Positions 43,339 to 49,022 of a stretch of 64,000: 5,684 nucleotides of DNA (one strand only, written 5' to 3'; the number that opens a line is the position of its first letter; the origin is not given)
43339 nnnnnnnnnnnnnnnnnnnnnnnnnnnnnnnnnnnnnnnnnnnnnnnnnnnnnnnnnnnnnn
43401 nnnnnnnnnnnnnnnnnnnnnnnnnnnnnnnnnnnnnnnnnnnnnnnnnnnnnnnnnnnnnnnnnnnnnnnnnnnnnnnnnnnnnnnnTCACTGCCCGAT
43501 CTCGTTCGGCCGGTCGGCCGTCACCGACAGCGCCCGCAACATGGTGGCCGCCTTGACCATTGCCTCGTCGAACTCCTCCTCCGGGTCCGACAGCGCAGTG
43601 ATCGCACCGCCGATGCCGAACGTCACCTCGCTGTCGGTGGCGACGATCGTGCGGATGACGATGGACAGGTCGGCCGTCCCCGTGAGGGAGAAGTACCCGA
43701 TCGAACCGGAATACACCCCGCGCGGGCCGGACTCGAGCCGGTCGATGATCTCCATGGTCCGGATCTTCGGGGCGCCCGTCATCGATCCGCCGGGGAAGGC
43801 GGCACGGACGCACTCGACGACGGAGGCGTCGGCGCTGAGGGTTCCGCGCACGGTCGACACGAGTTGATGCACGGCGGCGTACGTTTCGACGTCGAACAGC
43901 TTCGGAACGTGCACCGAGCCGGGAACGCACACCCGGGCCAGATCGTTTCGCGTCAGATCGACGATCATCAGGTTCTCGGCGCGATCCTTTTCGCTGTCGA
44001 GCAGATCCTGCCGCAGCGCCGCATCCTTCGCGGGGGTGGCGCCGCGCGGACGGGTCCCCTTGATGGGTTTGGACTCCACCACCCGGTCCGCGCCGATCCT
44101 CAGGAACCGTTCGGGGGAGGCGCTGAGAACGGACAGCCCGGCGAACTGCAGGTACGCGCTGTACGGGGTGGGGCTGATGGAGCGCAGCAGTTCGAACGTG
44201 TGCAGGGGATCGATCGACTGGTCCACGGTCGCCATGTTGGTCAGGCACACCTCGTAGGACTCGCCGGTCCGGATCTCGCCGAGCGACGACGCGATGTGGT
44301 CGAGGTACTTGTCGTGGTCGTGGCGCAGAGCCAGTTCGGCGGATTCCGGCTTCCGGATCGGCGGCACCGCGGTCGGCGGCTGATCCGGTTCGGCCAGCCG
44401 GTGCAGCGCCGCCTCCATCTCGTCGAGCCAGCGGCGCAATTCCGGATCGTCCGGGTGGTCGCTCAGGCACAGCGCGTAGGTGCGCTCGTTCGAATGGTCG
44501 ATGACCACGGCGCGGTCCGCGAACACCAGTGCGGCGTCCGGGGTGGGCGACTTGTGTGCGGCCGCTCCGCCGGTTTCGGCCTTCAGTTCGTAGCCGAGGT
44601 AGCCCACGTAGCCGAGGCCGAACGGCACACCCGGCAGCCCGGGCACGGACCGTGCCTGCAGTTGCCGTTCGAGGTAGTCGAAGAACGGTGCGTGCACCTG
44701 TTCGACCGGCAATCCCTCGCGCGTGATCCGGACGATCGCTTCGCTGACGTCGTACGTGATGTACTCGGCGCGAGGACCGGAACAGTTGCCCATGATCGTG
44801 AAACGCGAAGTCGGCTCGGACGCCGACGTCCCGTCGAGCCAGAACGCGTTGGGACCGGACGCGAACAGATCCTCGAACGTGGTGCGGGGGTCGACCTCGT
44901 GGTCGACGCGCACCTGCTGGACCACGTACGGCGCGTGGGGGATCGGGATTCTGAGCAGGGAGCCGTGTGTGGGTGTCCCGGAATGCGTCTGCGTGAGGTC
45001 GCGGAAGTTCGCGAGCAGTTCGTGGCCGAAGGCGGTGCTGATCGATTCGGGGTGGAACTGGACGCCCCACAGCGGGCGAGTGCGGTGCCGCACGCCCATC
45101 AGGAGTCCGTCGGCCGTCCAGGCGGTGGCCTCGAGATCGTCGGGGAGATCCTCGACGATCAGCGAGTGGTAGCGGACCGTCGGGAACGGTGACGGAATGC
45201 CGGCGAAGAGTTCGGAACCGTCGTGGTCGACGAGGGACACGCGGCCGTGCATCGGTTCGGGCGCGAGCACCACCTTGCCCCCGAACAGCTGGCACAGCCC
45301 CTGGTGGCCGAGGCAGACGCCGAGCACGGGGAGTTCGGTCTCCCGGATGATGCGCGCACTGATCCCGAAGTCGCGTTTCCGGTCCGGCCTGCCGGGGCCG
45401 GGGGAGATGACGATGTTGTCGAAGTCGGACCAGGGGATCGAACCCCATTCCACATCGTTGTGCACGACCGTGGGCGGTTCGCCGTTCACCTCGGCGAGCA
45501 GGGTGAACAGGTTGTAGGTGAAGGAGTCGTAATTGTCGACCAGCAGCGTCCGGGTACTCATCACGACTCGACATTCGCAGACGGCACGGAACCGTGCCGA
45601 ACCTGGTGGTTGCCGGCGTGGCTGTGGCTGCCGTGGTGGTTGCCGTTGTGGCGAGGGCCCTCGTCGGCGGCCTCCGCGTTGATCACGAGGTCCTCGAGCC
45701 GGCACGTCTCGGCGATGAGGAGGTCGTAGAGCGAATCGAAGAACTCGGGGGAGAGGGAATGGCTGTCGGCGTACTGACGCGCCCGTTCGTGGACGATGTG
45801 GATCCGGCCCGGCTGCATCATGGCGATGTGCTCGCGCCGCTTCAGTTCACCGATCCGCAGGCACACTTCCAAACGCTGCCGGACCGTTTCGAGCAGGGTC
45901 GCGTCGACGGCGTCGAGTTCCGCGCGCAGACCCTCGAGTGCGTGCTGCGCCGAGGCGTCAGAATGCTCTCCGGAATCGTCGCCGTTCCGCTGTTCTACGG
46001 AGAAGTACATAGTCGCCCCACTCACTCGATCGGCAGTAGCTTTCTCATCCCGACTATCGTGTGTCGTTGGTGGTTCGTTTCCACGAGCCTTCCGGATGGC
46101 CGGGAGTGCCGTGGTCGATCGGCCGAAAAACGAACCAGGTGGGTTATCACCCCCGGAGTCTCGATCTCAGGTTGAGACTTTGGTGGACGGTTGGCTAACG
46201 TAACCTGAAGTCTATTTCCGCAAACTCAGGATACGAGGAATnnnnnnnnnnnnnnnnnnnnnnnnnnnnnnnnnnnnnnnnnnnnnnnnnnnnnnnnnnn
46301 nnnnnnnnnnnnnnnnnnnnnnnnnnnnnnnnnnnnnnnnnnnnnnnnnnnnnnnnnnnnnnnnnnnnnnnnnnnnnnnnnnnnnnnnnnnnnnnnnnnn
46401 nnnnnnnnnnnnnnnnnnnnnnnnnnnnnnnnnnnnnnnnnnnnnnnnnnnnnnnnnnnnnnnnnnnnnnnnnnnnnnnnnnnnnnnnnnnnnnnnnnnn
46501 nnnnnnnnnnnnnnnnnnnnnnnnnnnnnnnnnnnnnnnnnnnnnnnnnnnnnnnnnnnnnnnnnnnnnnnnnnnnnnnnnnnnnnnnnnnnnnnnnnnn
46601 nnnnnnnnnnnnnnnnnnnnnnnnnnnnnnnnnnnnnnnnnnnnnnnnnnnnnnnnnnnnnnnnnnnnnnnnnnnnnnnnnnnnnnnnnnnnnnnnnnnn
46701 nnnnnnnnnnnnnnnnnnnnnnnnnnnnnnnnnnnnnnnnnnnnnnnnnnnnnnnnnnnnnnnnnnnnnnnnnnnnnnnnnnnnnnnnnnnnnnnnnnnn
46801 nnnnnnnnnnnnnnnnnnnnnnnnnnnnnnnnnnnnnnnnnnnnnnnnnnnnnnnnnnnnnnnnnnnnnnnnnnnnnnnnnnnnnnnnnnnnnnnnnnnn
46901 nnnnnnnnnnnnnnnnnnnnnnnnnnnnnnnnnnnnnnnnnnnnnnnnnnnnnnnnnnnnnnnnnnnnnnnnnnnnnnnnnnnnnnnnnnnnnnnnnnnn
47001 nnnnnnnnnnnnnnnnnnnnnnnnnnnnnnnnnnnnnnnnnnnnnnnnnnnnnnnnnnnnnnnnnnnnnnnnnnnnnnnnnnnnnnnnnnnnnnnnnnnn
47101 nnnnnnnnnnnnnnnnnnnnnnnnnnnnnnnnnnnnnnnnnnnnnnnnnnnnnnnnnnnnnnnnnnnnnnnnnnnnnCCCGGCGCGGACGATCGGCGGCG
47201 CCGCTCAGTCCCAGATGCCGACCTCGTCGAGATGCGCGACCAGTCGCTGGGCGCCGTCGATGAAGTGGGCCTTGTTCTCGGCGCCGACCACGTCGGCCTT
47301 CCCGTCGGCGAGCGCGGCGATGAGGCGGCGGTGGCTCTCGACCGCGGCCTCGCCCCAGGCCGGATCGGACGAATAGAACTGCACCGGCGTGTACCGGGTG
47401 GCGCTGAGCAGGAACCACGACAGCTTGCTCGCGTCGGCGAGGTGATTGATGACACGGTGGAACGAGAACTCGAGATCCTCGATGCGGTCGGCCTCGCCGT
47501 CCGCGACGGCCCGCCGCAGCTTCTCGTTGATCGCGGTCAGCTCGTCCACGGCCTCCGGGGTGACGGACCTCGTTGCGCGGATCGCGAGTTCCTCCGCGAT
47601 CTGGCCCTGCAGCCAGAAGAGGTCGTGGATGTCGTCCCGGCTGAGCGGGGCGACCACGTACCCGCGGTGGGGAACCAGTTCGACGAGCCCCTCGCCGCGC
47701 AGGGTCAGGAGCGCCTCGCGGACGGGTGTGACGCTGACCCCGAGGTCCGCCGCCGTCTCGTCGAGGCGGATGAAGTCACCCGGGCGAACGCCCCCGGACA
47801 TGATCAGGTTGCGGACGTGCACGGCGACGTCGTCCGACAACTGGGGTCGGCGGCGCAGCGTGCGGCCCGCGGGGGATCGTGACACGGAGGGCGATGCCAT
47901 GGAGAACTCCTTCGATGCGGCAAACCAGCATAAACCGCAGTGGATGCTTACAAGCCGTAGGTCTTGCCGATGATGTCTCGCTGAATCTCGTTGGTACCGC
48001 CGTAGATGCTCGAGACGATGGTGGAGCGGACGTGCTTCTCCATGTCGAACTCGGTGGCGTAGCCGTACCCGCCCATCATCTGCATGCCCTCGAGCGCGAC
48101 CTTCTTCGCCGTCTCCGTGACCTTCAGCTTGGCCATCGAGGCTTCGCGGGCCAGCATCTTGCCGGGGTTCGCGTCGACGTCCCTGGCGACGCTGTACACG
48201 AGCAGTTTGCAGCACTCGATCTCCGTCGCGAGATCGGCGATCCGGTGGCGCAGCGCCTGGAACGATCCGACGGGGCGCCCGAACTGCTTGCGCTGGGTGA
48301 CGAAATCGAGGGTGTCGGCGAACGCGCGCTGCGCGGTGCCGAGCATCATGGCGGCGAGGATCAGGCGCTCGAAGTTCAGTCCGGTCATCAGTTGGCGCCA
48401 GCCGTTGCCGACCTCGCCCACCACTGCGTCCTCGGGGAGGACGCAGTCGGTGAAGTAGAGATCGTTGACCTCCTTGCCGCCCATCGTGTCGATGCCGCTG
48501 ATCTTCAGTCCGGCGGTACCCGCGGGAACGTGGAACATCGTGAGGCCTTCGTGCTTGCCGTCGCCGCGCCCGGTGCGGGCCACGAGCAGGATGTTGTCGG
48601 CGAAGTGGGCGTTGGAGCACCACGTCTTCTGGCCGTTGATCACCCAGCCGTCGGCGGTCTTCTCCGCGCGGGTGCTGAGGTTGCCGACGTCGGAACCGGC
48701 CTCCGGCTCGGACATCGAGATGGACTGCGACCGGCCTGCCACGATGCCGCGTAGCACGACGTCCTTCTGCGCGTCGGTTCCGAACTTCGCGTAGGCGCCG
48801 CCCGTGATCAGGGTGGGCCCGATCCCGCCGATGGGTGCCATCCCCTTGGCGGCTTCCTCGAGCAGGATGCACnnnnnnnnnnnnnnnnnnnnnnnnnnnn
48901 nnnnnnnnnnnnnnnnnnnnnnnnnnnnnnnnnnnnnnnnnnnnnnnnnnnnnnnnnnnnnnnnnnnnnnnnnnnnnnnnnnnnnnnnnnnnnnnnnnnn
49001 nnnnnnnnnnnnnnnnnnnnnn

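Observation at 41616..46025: Four-gene operon papB-papA-papC-N-oxygenase with every junction translationally coupled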

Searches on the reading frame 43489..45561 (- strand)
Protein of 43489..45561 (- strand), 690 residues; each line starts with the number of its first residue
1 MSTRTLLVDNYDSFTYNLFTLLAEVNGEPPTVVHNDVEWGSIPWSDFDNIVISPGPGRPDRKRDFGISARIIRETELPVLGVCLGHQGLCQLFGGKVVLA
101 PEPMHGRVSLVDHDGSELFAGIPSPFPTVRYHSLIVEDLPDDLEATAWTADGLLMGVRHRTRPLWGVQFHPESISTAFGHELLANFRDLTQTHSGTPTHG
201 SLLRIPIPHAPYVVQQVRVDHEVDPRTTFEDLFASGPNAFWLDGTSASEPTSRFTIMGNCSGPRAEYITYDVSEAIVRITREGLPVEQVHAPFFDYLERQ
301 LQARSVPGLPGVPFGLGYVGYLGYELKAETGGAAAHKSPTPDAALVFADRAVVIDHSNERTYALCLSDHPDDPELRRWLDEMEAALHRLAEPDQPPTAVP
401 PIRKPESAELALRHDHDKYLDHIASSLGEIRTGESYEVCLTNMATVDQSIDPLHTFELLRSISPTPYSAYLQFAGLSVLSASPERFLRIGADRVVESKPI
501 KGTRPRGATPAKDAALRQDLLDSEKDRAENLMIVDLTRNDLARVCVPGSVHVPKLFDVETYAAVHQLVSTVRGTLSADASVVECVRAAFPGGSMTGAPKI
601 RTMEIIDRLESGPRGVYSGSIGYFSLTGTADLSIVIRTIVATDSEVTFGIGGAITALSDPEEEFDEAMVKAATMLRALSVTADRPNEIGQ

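Call 11: search_protein_families(library=pfam, proteins=[window:43489-45561:-])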
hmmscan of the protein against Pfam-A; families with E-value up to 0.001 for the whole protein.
window:43489-45561:- (690 aa): 4 families
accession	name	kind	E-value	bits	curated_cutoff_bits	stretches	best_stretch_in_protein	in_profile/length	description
PF00425.24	Chorismate_bind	-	7e-86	288.4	27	1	416-670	2-257/257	chorismate binding enzyme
PF00117.34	GATase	-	1.7e-48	165.3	22.8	1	6-186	1-186/190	Glutamine amidotransferase class-I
PF04715.19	Anth_synt_I_N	-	1.7e-12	48.2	23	1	223-362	3-139/140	Anthranilate synthase component I, N terminal region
PF07722.19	Peptidase_C26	-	1.4e-09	38.5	20.5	1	72-172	101-219/219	Peptidase C26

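Call 12: search_protein_families(library=ncbifam, proteins=[window:43489-45561:-])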
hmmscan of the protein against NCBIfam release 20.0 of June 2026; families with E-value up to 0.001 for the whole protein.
window:43489-45561:- (690 aa): 46 families (the best 25 are shown)
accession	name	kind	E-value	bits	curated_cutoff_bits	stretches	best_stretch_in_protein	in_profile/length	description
TIGR01823.1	PabB-fungal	equivalog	1.6e-118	397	442.55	2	290-677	338-740/742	aminodeoxychorismate synthase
TIGR00553.1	pabB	equivalog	8.9e-109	363.6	328.4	1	319-673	2-328/329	aminodeoxychorismate synthase component I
TIGR01824.1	PabB-clade2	equivalog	4.6e-96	322.2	408.55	1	318-673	3-354/355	aminodeoxychorismate synthase, component I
NF010081.0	PRK13566.1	equivalog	1.3e-95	321.3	645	2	397-683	226-512/729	anthranilate synthase component I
TIGR00564.1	trpE_most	equivalog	8.6e-93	311.8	517.7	1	231-678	12-454/455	anthranilate synthase component I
TIGR01820.1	TrpE-arch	equivalog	3.7e-91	306.7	512.05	1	310-678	93-448/449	anthranilate synthase component I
NF006563.0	PRK09070.1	equivalog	3.7e-90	302.7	514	1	273-680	47-446/447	aminodeoxychorismate synthase component I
NF005698.0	PRK07508.1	equivalog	2.6e-85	286.3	452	1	404-673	104-374/383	aminodeoxychorismate synthase component I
NF010086.0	PRK13571.1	equivalog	6.1e-84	282.3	693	1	213-681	26-500/510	anthranilate synthase component I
TIGR01815.1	TrpE-clade3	equivalog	2.4e-81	273.8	739.15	2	401-679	218-496/717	anthranilate synthase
NF004610.0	PRK05940.1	equivalog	4.4e-78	263.1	568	1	296-681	84-462/467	anthranilate synthase component I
NF012009.0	PRK15465.1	equivalog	2.5e-75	253.7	622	1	236-678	28-451/453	aminodeoxychorismate synthase component 1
NF010087.0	PRK13572.1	equivalog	1.2e-69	235.1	580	1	314-681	86-434/435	anthranilate synthase component I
NF004530.0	PRK05877.1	equivalog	2.3e-68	231.3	383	1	314-682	77-419/425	aminodeoxychorismate synthase component I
NF010089.0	PRK13574.1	equivalog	2.4e-64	217.9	527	1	415-680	156-420/421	anthranilate synthase component I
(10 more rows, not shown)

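Call 45: search_solved_structures(query=window:43489-45561:-)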
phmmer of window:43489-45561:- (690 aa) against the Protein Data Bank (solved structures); distinct sequences matched with E-value up to 0.001: 62 (the best 60 are shown).
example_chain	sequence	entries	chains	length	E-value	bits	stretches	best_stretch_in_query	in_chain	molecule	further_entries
8hx6_A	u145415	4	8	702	3.6e-248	828.7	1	3-681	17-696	4-amino-4-deoxychorismate synthase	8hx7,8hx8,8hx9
7bvd_A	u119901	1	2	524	9.2e-63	216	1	212-682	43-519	Anthranilate synthase component 1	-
1k0e_A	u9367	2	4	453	1.7e-61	211.8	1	310-678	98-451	p-aminobenzoate synthase component I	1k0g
8rp2_CCC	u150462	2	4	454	1.7e-61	211.8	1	310-678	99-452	Aminodeoxychorismate synthase component 1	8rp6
8rp0_CCC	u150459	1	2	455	1.7e-61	211.8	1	310-678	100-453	Aminodeoxychorismate synthase component 1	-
8rp1_CCC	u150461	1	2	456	1.7e-61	211.8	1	310-678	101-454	Aminodeoxychorismate synthase component 1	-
7pi1_AAA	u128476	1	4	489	3.7e-60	207.3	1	280-683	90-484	Aminodeoxychorismate synthase component 1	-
7qu9_A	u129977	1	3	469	4.7e-59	203.7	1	280-683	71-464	Anthranilate synthase component I family protein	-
4grh_A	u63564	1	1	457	6.6e-59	203.2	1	294-679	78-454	aminodeoxychorismate synthase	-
5cwa_A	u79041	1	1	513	1.7e-58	201.8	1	213-680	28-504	Anthranilate synthase component 1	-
3h9m_A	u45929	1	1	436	3.8e-57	197.4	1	430-679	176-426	p-aminobenzoate synthetase, component I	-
1qdl_A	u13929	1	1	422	1.3e-56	195.7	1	419-678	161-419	PROTEIN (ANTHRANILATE SYNTHASE (TRPE-SUBUNIT))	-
5kck_A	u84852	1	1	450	1.2e-52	182.6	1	312-676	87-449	Anthranilate synthase component I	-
6qur_A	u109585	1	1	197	8.8e-51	176.4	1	6-191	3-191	Glutaminase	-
1i7q_A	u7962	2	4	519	1.3e-50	175.8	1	333-682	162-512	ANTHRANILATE SYNTHASE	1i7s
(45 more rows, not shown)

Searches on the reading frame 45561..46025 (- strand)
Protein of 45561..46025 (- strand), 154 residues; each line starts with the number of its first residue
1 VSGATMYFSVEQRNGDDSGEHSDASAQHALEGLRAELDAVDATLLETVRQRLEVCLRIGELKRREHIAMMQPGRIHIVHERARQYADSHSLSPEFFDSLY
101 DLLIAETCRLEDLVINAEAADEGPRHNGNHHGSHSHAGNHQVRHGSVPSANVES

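Call 11: search_protein_families(library=pfam, proteins=[window:45561-46025:-])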
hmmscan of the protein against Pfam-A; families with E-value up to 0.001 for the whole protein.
window:45561-46025:- (154 aa): 1 family
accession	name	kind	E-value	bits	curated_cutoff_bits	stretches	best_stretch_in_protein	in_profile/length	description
PF01817.26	CM_2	-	4.2e-16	59.4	27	1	33-111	1-79/80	Chorismate mutase type II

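Call 12: search_protein_families(library=ncbifam, proteins=[window:45561-46025:-])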
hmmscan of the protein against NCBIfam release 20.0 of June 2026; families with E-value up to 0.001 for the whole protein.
window:45561-46025:- (154 aa): 12 families
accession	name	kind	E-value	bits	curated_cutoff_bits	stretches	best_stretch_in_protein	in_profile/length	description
TIGR01803.1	CM-like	subfamily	6.4e-23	80.7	73.35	1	30-111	1-82/82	chorismate mutase family protein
NF006691.0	PRK09239.1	equivalog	1.4e-10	41.2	120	1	22-114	4-96/108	chorismate mutase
TIGR01791.2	CM_archaeal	equivalog_domain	7e-09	35.6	66.95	1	30-104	1-75/83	chorismate mutase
NF008400.0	PRK11199.1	equivalog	8.4e-09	34.8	273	1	28-107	3-82/374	bifunctional chorismate mutase/prephenate dehydrogenase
TIGR01795.1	CM_mono_cladeE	equivalog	1.5e-07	31.9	107.55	1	29-115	4-90/94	chorismate mutase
NF005475.0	PRK07075.1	equivalog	2.6e-07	30.7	126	1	24-105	7-87/105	isochorismate lyase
TIGR01799.1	CM_T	equivalog_domain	5.7e-07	29.6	95.9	1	30-102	1-73/83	chorismate mutase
TIGR01805.1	CM_mono_grmpos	equivalog_domain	1.5e-06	28.4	71.2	1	30-88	1-59/81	chorismate mutase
NF004925.0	PRK06285.1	equivalog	1.7e-06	28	77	1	25-105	4-84/99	chorismate mutase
TIGR01807.1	CM_P2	equivalog_domain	2.1e-06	28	69.55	1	30-84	1-57/76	chorismate mutase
NF005894.0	PRK07857.1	equivalog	0.00012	21.9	73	1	19-63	19-63/106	chorismate mutase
TIGR01808.1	CM_M_hiGC-arch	equivalog_domain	0.00051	20.1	52.15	1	30-69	2-41/74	chorismate mutase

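Call 47: search_solved_structures(query=window:45561-46025:-, max_evalue=0.01, show_alignments=2)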
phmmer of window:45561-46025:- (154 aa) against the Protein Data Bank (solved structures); distinct sequences matched with E-value up to 0.01: 4.
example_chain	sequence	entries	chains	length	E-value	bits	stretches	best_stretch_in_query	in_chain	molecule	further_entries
3rmi_A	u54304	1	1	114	0.00029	24.3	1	30-115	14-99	Chorismate mutase protein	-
6al9_A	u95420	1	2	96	0.00059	23.3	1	28-100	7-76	Chorismate mutase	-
1ecm_A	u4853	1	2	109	0.002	21.6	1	26-113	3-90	ENDO-OXABICYCLIC TRANSITION STATE ANALOGUE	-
1ybz_A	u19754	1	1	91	0.0081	19.6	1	28-86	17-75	chorismate mutase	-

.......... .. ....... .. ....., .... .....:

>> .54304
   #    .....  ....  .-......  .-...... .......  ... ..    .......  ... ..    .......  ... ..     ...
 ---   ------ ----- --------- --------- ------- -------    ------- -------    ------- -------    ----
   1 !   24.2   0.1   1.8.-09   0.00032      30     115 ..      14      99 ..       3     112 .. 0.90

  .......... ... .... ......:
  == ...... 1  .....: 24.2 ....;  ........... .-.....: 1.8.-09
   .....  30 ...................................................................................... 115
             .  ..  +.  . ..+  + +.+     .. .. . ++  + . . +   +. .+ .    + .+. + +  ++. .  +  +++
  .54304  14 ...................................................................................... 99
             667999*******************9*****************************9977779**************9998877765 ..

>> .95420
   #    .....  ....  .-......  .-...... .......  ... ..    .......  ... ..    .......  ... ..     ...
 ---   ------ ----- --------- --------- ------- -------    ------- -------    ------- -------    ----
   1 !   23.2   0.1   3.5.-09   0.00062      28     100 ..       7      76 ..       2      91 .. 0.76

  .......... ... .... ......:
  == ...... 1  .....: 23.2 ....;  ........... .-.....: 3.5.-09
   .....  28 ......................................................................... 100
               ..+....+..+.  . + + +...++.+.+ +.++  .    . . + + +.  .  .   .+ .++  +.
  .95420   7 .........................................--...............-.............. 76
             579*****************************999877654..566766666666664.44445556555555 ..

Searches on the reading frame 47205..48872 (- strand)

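Call 15: search_protein_families(library=pfam, proteins=[window:47205-48872:-], max_evalue=0.01)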
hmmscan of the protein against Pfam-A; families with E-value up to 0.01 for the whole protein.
window:47205-48872:- (555 aa): 2 families
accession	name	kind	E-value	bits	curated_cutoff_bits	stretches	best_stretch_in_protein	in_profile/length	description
PF07729.17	FCD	-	5.4e-13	49.9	24.3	1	418-537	2-123/125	FCD domain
PF00392.27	GntR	-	6.4e-13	48.6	27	1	346-407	2-64/64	Bacterial regulatory proteins, gntR family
